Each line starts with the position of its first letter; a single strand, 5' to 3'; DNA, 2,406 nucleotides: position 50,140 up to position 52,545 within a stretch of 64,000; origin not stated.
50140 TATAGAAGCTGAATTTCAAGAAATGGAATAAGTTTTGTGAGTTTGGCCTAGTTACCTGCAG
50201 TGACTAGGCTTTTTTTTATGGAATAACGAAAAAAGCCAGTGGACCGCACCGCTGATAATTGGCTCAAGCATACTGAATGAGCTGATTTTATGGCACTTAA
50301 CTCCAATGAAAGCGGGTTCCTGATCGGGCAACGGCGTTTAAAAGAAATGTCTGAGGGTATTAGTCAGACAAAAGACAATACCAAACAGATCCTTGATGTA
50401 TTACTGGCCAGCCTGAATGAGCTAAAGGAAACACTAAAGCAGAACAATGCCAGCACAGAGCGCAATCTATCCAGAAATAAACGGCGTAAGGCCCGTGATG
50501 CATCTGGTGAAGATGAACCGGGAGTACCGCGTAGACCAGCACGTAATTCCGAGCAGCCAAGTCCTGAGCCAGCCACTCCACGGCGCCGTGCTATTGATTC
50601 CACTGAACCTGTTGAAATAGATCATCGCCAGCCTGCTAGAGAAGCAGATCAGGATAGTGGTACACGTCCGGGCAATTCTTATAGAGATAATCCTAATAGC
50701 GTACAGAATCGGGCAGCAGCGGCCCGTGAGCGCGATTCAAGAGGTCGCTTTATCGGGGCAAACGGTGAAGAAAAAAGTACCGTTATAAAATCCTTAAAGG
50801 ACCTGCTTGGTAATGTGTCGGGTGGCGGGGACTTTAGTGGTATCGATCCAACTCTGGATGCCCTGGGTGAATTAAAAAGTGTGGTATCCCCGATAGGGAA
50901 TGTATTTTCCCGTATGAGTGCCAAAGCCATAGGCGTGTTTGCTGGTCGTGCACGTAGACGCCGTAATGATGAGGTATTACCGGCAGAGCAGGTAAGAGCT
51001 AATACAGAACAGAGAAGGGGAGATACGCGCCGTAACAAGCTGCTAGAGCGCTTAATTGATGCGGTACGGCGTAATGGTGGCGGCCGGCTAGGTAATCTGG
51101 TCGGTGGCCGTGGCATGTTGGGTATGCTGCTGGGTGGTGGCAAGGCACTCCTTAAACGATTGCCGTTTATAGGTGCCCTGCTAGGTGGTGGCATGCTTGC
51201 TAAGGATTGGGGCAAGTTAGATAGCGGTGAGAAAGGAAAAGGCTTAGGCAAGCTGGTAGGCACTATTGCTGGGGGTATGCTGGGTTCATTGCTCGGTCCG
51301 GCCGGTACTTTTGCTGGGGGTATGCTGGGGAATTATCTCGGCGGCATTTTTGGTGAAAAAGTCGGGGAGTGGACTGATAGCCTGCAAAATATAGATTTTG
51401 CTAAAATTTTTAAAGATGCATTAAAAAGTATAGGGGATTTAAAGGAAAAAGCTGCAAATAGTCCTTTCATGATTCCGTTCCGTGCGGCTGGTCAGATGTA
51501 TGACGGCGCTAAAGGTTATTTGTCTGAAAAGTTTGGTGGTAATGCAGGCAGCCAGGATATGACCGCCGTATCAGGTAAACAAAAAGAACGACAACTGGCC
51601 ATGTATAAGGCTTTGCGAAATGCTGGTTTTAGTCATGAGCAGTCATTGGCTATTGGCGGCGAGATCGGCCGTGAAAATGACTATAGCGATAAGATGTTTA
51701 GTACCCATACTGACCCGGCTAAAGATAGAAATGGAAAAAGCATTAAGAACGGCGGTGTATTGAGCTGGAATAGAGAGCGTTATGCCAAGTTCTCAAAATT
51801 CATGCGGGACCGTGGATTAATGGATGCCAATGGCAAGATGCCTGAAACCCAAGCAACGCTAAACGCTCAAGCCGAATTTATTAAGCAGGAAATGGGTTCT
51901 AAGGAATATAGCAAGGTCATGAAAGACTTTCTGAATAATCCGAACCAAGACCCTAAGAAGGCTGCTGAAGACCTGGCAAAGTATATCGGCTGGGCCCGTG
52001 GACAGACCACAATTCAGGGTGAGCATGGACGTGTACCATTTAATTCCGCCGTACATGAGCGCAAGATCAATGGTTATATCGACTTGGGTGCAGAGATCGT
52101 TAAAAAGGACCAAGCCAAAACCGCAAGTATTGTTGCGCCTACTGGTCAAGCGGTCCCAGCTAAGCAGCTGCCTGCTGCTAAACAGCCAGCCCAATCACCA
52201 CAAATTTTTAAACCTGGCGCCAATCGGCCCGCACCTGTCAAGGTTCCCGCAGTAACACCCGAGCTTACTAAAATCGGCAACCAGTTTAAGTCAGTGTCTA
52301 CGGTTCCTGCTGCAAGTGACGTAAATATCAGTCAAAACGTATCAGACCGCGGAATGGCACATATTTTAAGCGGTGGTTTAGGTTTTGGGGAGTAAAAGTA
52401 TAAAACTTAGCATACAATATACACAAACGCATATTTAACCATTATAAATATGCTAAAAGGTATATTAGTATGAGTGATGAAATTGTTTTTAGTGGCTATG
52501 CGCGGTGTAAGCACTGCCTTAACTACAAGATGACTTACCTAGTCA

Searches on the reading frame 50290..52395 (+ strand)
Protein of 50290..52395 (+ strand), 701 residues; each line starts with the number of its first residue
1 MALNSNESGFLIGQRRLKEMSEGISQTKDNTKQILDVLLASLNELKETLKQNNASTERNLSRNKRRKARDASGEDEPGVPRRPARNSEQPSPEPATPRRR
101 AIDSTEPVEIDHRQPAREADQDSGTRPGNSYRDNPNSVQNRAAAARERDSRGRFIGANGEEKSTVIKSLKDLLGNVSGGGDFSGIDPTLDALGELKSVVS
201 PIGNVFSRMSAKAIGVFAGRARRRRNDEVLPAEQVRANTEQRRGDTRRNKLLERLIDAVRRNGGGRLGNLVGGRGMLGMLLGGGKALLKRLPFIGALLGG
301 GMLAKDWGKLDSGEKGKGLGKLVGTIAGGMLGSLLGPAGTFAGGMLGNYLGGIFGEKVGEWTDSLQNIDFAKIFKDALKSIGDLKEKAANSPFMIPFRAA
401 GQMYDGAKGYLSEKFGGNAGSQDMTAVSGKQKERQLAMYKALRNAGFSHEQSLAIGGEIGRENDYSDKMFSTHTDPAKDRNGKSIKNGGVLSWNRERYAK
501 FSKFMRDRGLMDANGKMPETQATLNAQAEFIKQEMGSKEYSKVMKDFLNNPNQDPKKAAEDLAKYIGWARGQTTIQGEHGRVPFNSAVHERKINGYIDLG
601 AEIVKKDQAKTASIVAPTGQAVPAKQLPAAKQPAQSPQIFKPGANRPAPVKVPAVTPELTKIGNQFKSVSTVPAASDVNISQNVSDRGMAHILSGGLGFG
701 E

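Call 9: search_protein_families(library=pfam, proteins=[window:50290-52395:+], max_evalue=0.001)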
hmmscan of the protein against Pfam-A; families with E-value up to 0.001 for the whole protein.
window:50290-52395:+ (701 aa): 1 family
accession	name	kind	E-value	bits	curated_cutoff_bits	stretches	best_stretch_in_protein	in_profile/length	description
PF18013.6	Phage_lysozyme2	-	8.8e-06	26.4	28.2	1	434-565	2-115/140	Phage tail lysozyme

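Call 50: search_protein_families(library=phrogs, proteins=[window:50290-52395:+], max_evalue=0.001)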
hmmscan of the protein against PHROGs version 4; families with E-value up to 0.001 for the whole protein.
window:50290-52395:+ (701 aa): 4 families
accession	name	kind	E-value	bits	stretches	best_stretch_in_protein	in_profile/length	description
phrog_6922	-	unknown function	3e-138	463.7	2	1-388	6-412/768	-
phrog_19273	-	unknown function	8.6e-18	63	1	435-596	736-898/4846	-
phrog_1047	-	tail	3.6e-09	36.2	1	161-463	747-1006/1251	tail associated lysin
phrog_16692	-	unknown function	5.7e-09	35.9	1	316-445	717-843/1107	-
